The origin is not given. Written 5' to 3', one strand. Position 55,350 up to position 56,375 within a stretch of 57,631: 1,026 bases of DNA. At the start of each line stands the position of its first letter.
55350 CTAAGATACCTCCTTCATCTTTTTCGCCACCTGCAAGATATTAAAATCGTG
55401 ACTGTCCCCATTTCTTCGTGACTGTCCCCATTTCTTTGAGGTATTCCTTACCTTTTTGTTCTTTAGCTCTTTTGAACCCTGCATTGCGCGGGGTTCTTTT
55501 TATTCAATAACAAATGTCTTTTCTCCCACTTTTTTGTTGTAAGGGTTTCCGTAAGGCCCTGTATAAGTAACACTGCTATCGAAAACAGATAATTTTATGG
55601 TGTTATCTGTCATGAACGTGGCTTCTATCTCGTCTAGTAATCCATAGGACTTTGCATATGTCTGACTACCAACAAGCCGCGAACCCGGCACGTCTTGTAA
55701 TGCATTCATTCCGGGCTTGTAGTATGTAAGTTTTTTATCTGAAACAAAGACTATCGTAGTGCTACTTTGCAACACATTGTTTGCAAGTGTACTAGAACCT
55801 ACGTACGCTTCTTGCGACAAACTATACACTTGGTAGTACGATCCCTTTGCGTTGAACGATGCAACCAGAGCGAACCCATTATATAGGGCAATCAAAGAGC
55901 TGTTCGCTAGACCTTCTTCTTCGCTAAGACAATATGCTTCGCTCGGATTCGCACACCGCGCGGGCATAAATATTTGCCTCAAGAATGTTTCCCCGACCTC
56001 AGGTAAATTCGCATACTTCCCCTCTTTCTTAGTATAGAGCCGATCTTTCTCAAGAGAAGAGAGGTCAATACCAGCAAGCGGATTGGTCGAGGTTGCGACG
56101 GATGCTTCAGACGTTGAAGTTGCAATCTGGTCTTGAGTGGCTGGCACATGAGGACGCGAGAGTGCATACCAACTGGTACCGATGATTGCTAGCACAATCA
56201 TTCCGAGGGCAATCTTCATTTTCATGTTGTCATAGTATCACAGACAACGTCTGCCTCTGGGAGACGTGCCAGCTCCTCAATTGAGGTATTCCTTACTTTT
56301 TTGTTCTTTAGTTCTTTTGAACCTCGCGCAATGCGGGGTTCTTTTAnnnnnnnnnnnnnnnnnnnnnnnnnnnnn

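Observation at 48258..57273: ~8.9-kb accessory island inserted between truB and a divergent gene, bracketed by 41-bp direct repeats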

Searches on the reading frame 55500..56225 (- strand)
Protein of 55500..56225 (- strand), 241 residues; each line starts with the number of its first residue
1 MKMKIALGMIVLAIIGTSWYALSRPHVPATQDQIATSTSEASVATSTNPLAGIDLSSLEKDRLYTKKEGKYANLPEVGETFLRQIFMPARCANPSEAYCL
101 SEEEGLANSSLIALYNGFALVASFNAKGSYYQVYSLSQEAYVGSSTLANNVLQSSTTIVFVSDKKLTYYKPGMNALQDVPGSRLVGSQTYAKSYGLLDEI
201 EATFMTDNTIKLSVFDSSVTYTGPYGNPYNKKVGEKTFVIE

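Call 10: search_protein_families(library=pfam, proteins=[window:55500-56225:-], max_evalue=0.01)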
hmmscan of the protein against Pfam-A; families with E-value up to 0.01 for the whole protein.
window:55500-56225:- (241 aa): 0 families

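Call 17: find_encoding_contigs(protein=window:55500-56225:-, flank=10000, max_places=10)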
Protein window:55500-56225:- (241 aa): 1 contig read that carries it; 1 place shown.
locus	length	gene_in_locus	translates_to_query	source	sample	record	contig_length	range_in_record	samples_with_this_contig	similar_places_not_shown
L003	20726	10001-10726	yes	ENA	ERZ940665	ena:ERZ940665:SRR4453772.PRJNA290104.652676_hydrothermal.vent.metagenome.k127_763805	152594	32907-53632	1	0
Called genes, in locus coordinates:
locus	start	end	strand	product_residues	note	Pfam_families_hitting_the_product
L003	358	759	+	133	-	-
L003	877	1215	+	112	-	-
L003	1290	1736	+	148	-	PF02367:TsaE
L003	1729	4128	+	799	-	PF02739:5_3_exonuc_N, PF01367:5_3_exonuc, PF00476:DNA_pol_A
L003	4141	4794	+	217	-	-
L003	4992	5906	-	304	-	PF00932:LTD (weak)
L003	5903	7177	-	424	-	PF08245:Mur_ligase_M, PF02875:Mur_ligase_C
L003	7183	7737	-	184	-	PF01330:RuvA_N, PF14520:HHH_5, PF07499:RuvA_C (faint)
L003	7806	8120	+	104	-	PF01649:Ribosomal_S20p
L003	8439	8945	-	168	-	-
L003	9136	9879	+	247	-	-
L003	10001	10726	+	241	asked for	-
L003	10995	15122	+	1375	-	PF02450:LCAT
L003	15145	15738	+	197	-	-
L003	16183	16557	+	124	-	-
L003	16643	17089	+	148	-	-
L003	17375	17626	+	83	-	PF04014:MazE_antitoxin (weak)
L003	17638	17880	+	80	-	-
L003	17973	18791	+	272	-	PF01509:TruB_N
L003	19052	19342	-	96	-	PF18893:DUF5652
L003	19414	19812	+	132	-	PF03652:RuvX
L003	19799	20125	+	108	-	PF01588:tRNA_bind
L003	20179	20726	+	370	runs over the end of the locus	PF11104:PilM_2, PF06723:MreB_Mbl (faint), PF14450:FtsA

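Call 60: search_protein_families(library=ncbifam, proteins=[window:55500-56225:-, L003:8439-8912:-], max_evalue=0.1)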
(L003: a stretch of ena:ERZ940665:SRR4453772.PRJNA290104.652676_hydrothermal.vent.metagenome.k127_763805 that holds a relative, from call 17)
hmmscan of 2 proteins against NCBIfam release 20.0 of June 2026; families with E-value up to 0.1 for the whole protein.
window:55500-56225:- (241 aa): 0 families

L003:8439-8912:- (157 aa): 0 families

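Call 65: find_related_loci(query=window:55500-56225:-, collection=viral_contigs, flank=5000)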
Query window:55500-56225:- (241 aa) in viral_contigs; peptide patterns used: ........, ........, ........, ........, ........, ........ (x = any residue, [..] = any of these).
12 stretches matched a pattern, but none encodes a relative of the query by tblastn (E <= 1e-3).
